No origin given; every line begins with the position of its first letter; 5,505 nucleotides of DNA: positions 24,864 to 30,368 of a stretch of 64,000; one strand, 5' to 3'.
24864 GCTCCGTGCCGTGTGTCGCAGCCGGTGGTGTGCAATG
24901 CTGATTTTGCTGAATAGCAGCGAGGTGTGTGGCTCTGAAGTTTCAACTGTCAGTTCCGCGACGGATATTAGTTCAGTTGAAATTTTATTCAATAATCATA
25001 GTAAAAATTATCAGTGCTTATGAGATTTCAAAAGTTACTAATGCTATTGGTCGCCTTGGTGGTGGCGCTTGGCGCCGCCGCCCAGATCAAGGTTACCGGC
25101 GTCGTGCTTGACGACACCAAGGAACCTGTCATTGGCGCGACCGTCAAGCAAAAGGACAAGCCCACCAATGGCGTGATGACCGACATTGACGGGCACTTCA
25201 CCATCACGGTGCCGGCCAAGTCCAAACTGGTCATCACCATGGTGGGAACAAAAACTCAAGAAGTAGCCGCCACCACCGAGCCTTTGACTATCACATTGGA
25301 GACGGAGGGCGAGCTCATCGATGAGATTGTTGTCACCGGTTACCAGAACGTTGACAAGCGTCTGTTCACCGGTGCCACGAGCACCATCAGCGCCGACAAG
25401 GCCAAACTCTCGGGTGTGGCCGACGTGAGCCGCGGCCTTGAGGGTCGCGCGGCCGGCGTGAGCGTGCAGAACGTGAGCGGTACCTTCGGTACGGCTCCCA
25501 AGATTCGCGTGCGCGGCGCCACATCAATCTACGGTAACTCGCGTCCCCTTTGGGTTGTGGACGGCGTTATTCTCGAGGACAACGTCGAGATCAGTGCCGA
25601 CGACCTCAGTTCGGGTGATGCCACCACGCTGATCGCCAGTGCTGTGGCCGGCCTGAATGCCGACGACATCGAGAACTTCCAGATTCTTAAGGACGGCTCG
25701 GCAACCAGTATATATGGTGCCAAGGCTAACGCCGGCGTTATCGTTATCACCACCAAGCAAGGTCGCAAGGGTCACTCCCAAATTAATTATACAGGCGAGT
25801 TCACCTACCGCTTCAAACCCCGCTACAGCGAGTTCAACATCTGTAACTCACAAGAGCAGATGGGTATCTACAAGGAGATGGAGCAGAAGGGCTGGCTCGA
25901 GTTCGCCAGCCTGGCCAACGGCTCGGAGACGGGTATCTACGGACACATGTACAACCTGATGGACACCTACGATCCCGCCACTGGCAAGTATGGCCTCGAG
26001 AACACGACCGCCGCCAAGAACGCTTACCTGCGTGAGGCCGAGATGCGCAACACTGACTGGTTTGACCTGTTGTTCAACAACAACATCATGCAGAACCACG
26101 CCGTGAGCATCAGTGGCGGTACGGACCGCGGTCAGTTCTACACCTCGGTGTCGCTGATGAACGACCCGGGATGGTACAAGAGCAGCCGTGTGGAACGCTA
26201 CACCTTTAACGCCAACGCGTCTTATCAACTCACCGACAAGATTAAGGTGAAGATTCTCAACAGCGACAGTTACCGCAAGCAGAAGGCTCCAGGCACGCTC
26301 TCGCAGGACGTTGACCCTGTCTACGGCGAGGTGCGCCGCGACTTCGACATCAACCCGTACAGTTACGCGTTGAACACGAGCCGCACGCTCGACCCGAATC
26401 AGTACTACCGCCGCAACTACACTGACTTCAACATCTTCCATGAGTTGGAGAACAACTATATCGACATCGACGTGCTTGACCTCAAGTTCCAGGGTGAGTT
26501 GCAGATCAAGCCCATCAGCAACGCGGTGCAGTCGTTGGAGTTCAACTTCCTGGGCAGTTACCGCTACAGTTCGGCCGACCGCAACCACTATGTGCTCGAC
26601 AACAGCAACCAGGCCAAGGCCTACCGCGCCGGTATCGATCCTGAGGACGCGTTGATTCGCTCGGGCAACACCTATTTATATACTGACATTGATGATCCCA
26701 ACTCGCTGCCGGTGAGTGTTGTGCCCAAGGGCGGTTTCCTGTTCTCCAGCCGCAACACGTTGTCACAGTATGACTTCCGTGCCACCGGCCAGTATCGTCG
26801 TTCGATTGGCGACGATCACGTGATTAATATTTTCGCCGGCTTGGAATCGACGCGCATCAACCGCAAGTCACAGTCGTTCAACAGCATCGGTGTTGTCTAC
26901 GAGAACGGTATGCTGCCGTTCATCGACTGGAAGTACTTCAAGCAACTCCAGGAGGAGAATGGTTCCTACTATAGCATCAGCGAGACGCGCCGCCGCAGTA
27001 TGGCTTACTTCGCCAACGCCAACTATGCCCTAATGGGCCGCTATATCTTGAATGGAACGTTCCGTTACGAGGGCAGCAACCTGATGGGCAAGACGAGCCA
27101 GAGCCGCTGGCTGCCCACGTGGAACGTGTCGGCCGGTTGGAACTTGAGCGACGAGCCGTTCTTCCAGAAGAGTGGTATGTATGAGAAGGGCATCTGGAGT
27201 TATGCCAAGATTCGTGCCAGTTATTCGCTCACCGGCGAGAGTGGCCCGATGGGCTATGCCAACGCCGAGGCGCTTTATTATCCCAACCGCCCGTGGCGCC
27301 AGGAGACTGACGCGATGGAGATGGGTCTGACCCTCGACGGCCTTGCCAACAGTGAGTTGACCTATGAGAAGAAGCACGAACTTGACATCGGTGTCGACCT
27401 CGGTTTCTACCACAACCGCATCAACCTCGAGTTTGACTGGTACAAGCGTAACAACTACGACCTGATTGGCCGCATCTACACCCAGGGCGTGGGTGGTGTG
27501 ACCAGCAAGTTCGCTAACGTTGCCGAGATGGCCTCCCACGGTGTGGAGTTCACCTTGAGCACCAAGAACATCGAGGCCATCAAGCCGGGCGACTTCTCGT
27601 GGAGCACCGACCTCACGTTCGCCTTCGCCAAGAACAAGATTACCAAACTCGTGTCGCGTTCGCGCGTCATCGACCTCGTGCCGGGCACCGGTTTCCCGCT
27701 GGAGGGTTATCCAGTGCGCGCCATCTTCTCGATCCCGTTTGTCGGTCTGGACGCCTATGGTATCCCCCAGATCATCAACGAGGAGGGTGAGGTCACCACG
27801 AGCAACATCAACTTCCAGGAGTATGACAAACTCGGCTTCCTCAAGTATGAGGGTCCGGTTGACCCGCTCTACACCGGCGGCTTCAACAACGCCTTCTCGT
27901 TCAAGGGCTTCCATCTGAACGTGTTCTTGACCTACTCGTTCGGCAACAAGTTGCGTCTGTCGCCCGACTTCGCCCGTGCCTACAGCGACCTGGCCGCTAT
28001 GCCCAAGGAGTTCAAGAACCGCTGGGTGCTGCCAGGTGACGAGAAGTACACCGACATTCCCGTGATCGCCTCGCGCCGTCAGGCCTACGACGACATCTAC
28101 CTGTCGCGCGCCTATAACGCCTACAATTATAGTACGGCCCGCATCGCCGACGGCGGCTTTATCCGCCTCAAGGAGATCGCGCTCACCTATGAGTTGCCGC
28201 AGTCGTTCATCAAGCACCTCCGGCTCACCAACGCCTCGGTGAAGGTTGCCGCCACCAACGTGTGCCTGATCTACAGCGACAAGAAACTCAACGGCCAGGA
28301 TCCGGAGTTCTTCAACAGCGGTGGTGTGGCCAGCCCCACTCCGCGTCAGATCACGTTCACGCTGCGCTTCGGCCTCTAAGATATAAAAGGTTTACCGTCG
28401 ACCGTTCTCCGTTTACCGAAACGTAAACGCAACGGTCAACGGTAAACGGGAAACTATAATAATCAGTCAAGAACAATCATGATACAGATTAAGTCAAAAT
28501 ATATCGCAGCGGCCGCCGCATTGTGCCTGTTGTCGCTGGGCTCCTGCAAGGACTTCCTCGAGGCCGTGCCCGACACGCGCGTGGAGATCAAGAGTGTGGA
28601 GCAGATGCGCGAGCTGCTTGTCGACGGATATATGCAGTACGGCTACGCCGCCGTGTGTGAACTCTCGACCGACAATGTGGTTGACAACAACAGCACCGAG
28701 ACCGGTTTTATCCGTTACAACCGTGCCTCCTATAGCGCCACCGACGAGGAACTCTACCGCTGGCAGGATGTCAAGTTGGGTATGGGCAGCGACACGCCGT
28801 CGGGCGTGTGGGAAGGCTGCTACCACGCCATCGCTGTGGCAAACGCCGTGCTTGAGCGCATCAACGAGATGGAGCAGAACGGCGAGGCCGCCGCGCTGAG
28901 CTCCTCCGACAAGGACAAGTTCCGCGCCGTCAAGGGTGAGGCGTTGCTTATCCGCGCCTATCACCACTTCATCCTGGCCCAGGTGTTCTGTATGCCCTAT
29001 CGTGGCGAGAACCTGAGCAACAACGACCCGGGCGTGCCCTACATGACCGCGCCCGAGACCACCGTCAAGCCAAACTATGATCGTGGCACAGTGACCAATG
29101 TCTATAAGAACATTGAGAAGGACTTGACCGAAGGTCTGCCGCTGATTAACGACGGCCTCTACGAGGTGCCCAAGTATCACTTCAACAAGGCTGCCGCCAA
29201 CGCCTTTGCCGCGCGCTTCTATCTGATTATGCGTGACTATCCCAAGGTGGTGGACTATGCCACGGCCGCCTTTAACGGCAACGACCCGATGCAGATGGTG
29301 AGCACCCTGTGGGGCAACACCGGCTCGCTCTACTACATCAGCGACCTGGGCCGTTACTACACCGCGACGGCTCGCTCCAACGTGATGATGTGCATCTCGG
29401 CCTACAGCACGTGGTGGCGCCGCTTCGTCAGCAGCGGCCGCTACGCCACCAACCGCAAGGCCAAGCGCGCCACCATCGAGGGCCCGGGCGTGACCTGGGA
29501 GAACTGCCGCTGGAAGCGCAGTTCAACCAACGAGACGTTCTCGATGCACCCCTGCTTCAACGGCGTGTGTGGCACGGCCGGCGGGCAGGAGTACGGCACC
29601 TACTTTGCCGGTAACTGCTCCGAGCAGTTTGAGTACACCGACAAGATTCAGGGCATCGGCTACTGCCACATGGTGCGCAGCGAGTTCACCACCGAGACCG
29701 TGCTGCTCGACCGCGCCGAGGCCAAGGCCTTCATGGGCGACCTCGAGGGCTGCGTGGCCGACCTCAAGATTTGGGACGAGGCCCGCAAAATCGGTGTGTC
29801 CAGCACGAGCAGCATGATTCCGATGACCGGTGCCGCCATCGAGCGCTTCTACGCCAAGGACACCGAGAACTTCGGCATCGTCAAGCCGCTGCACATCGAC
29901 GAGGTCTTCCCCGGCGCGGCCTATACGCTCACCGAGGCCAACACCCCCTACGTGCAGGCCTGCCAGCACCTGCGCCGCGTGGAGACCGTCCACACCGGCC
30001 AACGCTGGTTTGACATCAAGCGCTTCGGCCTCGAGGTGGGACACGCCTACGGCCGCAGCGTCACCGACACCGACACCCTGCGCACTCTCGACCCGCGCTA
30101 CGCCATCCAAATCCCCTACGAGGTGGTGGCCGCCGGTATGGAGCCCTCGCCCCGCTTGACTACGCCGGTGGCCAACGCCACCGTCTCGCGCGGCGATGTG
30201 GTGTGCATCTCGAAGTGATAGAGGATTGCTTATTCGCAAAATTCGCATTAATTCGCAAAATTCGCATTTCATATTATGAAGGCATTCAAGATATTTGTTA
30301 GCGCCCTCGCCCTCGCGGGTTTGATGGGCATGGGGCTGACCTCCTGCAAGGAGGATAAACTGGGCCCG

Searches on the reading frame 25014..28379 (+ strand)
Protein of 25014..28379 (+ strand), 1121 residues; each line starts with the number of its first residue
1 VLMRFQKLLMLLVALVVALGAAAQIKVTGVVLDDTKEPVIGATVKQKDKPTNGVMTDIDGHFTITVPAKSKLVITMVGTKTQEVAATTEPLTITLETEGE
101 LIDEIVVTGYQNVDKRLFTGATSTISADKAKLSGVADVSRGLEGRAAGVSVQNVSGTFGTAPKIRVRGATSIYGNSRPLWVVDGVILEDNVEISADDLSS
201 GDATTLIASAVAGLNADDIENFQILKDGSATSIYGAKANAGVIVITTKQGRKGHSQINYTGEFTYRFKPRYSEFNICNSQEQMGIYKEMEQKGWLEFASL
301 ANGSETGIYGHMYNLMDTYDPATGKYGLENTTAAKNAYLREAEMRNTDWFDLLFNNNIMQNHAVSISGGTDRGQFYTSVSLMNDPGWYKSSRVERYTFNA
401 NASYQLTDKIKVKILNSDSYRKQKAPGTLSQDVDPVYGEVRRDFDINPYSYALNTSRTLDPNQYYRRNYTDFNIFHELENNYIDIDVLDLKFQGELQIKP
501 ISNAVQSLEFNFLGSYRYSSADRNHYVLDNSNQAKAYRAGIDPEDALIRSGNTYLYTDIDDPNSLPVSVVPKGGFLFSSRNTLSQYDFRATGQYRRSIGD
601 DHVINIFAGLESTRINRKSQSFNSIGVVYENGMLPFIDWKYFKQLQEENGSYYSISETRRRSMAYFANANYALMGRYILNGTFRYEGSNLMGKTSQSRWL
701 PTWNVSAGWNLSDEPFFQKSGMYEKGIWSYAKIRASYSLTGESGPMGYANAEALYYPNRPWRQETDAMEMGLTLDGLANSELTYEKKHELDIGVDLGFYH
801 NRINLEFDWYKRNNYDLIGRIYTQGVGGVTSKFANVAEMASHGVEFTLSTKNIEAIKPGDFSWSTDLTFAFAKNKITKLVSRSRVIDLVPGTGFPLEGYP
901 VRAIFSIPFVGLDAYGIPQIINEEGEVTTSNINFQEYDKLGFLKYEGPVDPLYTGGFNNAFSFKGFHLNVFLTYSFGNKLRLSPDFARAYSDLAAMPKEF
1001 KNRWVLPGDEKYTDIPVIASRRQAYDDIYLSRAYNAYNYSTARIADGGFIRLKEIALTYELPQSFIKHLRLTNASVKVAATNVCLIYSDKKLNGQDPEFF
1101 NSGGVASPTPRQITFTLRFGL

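Call 75: search_protein_families(library=pfam, proteins=[window:25014-28379:+], max_evalue=0.0001)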
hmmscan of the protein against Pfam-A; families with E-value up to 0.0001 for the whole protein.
window:25014-28379:+ (1121 aa): 3 families
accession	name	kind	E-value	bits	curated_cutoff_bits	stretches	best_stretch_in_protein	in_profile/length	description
PF13715.12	CarbopepD_reg_2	-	4.3e-12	46.3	32.2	1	27-107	1-88/88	CarboxypepD_reg-like domain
PF07715.20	Plug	-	5.5e-12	46.6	23.9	1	117-242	4-107/107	TonB-dependent Receptor Plug Domain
PF13620.12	CarboxypepD_reg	-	3.6e-07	30.9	32.3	1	27-95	2-81/82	Carboxypeptidase regulatory-like domain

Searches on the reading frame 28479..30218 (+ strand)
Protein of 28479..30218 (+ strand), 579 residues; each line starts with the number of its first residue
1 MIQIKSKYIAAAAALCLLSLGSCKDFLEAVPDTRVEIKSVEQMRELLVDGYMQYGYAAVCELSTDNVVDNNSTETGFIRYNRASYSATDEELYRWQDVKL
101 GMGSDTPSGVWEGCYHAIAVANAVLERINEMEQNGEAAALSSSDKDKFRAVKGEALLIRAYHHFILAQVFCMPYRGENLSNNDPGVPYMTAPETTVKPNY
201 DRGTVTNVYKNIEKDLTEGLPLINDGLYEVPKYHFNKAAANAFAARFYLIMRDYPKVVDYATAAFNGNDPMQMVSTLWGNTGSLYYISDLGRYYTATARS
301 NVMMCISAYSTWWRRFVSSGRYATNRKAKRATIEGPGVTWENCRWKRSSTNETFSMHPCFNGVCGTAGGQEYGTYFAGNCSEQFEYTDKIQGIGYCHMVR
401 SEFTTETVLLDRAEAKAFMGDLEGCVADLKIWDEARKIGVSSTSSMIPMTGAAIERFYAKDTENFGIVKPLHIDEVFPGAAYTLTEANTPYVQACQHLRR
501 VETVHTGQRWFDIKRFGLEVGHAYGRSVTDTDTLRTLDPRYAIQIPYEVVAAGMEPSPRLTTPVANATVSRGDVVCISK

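Call 75: search_protein_families(library=pfam, proteins=[window:28479-30218:+], max_evalue=0.0001)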
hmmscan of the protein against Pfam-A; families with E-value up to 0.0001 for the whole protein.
window:28479-30218:+ (579 aa): 1 family
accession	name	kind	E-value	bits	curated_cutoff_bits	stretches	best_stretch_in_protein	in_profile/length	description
PF14322.12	SusD-like_3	-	3.4e-39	135.5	27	1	25-249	1-191/191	Starch-binding associating with outer membrane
